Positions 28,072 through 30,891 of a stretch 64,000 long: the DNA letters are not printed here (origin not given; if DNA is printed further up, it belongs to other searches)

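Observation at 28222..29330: TilS carries a 370-residue Arg/Ser/Pro-rich, probably disordered, N-terminal extension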

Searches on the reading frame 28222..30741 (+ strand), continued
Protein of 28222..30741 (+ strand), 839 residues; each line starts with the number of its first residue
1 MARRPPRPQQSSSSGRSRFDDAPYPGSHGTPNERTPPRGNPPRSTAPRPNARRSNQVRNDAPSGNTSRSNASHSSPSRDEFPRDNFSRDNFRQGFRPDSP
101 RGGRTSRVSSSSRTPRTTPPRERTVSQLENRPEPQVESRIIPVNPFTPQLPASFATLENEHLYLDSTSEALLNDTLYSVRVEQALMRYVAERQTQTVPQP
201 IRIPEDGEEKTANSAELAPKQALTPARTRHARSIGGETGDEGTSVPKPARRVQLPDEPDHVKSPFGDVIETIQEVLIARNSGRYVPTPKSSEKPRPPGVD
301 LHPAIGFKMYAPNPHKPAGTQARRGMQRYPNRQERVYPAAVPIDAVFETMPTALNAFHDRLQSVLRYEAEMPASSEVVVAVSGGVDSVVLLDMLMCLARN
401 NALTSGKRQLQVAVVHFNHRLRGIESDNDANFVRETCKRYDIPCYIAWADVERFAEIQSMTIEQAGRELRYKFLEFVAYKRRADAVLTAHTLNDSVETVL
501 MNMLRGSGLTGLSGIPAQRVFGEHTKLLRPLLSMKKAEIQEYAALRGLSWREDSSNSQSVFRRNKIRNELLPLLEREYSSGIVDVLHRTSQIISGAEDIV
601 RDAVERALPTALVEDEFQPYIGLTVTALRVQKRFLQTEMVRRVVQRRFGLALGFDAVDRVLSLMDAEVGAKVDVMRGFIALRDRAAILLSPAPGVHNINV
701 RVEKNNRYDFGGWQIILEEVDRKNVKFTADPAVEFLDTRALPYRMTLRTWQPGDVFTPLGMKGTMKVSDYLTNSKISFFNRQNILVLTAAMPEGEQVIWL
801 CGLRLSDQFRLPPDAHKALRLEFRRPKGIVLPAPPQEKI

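Call 34: predict_structure(alignment_id=A3)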
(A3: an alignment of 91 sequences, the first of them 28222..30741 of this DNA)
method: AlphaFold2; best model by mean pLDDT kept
length: 839 residues; sequences in the alignment: 91
mean_pLDDT: 74.1   pTM: 0.63
mean pLDDT of the five models: 74.1, 74.1, 73.2, 72.3, 71.9
residues with pLDDT >= 90: 411; 70-90: 104; 50-70: 74; < 50: 250
segments of 3 or more residues with pLDDT < 50: 1-21, 23-29, 31-81, 83-117, 126-172, 196-233, 235-246, 249-270, 827-839
pLDDT, mean of each block of 10 residues (from residue 1): 38 43 47 43 43 38 42 40 40 37 44 48 44 38 32 43 34 63 76 51 39 41 39 43 46 41 40 62 57 69 93 67 58 71 72 95 93 94 97 94 82 97 94 94 97 94 93 96 97 97 90 94 94 97 95 90 94 97 97 94 95 88 97 95 91 93 95 92 94 82 93 90 95 94 91 96 96 86 92 95 95 96 69 32
secondary structure, 60 per line:
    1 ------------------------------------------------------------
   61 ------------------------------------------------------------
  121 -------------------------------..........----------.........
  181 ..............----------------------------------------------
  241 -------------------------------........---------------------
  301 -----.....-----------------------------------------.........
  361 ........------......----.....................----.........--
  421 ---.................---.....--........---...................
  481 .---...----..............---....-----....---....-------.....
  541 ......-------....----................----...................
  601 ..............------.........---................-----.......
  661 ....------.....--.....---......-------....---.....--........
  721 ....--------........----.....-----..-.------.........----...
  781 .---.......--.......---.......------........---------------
elements in order (helices of 4 or more, strands of 3 or more residues): H152-161 H172-194 H272-279 E306-310 H352-368 E375-380 H385-405 E410-418 H424-440 E444-448 H451-458 H462-481 E485-487 H492-505 H509-512 E518-521 E525-528 H536-546 H554-557 H562-577 H582-611 E612-614 E621-624 H625-629 H633-648 H654-664 E671-675 E678-682 E686-691 E699-702 E706-710 E713-721 E733-737 E745-749 H767-773 H778-781 E785-791 E794-800 E804-806 E817-824

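Call 42: find_encoding_contigs(protein=P0012, flank=3000, max_places=2)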
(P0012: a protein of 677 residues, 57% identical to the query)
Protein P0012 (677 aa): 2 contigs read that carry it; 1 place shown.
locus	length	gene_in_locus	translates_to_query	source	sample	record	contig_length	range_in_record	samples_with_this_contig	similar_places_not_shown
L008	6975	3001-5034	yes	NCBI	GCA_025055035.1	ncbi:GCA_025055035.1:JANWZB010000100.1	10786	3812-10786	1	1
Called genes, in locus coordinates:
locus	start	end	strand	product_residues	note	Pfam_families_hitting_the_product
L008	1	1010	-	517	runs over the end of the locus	PF00117:GATase, PF07722:Peptidase_C26, PF02540:NAD_synthase (faint), PF00958:GMP_synt_C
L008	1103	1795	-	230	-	PF02568:ThiI (faint), PF06508:QueC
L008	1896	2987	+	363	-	PF01207:Dus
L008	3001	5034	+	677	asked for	PF01171:ATP_bind_3, PF11734:TilS_C (weak)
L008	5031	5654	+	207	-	PF00156:Pribosyltran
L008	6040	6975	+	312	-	PF06480:FtsH_ext (weak), PF00004:AAA, PF07728:AAA_5 (weak)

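Call 43: find_encoding_contigs(protein=P0015, flank=3000, max_places=2)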
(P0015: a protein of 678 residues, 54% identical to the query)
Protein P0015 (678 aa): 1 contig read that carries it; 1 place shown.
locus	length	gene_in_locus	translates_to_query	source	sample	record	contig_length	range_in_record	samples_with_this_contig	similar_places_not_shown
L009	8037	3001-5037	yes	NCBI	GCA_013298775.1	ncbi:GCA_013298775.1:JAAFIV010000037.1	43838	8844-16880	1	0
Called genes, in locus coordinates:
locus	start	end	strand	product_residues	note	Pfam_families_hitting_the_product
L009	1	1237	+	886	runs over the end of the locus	PF25021:TEN_NHL (faint), PF01436:NHL (weak), PF18962:Por_Secre_tail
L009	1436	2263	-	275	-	PF14805:THDPS_N_2, PF00132:Hexapep (faint), PF14602:Hexapep_2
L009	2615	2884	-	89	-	-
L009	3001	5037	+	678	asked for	PF01171:ATP_bind_3, PF11734:TilS_C (faint)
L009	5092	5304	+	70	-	-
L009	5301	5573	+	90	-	-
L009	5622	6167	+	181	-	PF00156:Pribosyltran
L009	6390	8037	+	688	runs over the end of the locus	PF06480:FtsH_ext, PF00004:AAA, PF07728:AAA_5 (faint), PF17862:AAA_lid_3, PF01434:Peptidase_M41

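Call 50: search_protein_families(library=ncbifam, proteins=[window:28222-30741:+], max_evalue=0.01)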
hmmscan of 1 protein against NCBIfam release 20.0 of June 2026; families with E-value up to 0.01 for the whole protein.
window:28222-30741:+ (839 aa): 8 families
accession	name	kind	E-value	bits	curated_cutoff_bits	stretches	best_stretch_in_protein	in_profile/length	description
TIGR02432.1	lysidine_TilS_N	equivalog_domain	9e-55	185.5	93.6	1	377-572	2-189/189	tRNA lysidine(34) synthetase TilS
NF007942.0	PRK10660.1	equivalog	3.6e-35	121.6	606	1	369-608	12-236/439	tRNA lysidine(34) synthetase TilS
NF007972.0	PRK10696.1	equivalog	9.2e-11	41.6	272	1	374-583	41-242/295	tRNA 2-thiocytidine(32) synthetase TtcA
TIGR02433.1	lysidine_TilS_C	equivalog_domain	1.1e-07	31.2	20.2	1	746-789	2-45/47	tRNA lysidine(34) synthetase TilS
NF049949.1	tRNAsynTtuAPyrococ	equivalog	6.6e-06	25.5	450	1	371-552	44-217/292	tRNA-5-methyluridine(54) 2-sulfurtransferase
NF047749.1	tRNAThiolNcsA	equivalog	5.7e-05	22.4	500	1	374-507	53-187/322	tRNA 2-thiolation protein NcsA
TIGR00268.2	TIGR00268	equivalog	0.0024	17.2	150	1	370-395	9-34/259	ATP-dependent sacrificial sulfur transferase LarE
NF010587.0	PRK13980.1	equivalog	0.0076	15.5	255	0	352-394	9-51/267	NAD+ synthase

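Call 52: fold_search(model_id=the predicted structure, library=pdb)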
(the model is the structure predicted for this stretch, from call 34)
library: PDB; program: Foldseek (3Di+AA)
matches with E <= 10: 1376; with E <= 0.001: 82
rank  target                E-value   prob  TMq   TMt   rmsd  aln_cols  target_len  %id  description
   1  3a2k_A                1.8e-31  1.00  0.38  0.66   9.7       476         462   24  Crystal structure of TilS complexed with tRNA (released 2009-10-20)
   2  2e21_B                1.9e-22  1.00  0.35  0.90   2.5       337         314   29  Crystal structure of TilS in a complex with AMPPNP from Aquifex aeolicus. (released 2007-11-06)
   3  1ni5                  9.8e-22  1.00  0.37  0.63   7.1       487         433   19  Structure of the MesJ PP-ATPase from Escherichia Coli (released 2003-01-07)
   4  2e89_D                2.5e-21  1.00  0.34  0.88   2.9       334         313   30  Crystal structure of Aquifex aeolicus TilS in a complex with ATP, Magnesium ion, and L-lysine (released 2007-11-13)
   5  2e21_A                2.7e-21  1.00  0.35  0.88   2.9       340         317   30  Crystal structure of TilS in a complex with AMPPNP from Aquifex aeolicus. (released 2007-11-06)
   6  1wy5_A                2.8e-21  1.00  0.33  0.83   3.4       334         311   30  Crystal structure of isoluecyl-tRNA lysidine synthetase (released 2005-05-03)
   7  5b4f                  3.5e-11  1.00  0.23  0.62   3.1       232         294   18  Sulfur Transferase TtuA in complex with iron sulfur cluster (released 2017-05-10)
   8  5mkq_B                5.8e-11  1.00  0.23  0.57   4.7       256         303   21  TtuA enzyme containing a [4Fe-4S] (released 2017-06-14)
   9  5mkp                  5.8e-11  1.00  0.23  0.56   4.8       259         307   22  Non redox thiolation in transfer RNAs occuring via sulfur activation by a [4Fe-4S] cluster (released 2017-06-14)
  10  5mko_A                6.9e-11  1.00  0.23  0.58   4.6       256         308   20  [2Fe-2S] cluster containing TtuA in complex with AMP. (released 2017-06-14)
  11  5mkq_A                7.3e-11  1.00  0.23  0.57   4.8       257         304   21  TtuA enzyme containing a [4Fe-4S] (released 2017-06-14)
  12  5b4e                  7.7e-11  1.00  0.24  0.62   9.7       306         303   20  Sulfur Transferase TtuA in complex with iron sulfur cluster and ATP derivative (released 2017-05-03)
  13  5mko_B                8.7e-11  1.00  0.23  0.57   4.9       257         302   21  [2Fe-2S] cluster containing TtuA in complex with AMP. (released 2017-06-14)
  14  5gha_D                9.7e-11  1.00  0.23  0.58   3.2       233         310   19  Sulfur Transferase TtuA in complex with Sulfur Carrier TtuB (released 2017-05-03)
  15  5ztb_C                1.0e-10  1.00  0.25  0.63   9.8       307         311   20  Structure of Sulfurtransferase (released 2019-06-12)
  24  3hj7                  3.2e-08  1.00  0.14  0.83   2.5       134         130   17  Crystal structure of TILS C-terminal domain (released 2009-10-20)
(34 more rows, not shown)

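Call 54: find_encoding_contigs(protein=P0016, flank=3000, max_places=2)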
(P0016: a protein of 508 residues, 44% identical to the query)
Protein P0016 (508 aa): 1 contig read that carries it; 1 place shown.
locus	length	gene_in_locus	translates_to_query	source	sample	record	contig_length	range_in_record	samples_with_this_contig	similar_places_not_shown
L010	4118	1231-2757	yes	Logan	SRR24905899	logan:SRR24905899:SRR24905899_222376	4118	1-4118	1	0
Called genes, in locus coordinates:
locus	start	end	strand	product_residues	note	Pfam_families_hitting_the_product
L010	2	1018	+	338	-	?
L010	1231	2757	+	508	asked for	PF01171:ATP_bind_3, PF11734:TilS_C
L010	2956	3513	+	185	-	PF00156:Pribosyltran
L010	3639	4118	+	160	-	?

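Call 55: find_encoding_contigs(protein=P0013, flank=3000, max_places=2)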
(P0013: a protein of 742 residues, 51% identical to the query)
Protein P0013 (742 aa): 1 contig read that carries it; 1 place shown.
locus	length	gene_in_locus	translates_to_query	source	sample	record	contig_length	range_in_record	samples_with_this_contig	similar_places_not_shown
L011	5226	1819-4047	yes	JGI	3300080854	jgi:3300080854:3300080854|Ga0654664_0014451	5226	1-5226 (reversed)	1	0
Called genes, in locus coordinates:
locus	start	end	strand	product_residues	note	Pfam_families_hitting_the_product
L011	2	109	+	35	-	?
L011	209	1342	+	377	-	PF04131:NanE (faint), PF01207:Dus, PF00977:His_biosynth (weak)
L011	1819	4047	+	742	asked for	PF01171:ATP_bind_3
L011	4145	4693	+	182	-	PF00156:Pribosyltran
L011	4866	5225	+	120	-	?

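Call 59: find_homologous_proteins(query=P0018, max_evalue=1e-60)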
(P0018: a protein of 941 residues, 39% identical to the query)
Query P0018 (941 aa): 3 proteins with E <= 1e-60 among 8000 candidates.
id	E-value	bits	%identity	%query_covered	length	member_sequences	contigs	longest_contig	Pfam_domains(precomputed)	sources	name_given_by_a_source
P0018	0.0e+0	2069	100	100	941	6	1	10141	PF11734.14,PF01171.27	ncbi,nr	ncbi:MAG: tRNA lysidine(34) synthetase TilS [Candidatus Kapabacteria bacterium]|nr:tRNA lysidine(34)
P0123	8.7e-235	800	63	55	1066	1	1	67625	PF11734.14,PF01171.27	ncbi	-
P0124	3.2e-202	692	33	21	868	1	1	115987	PF01171.27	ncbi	-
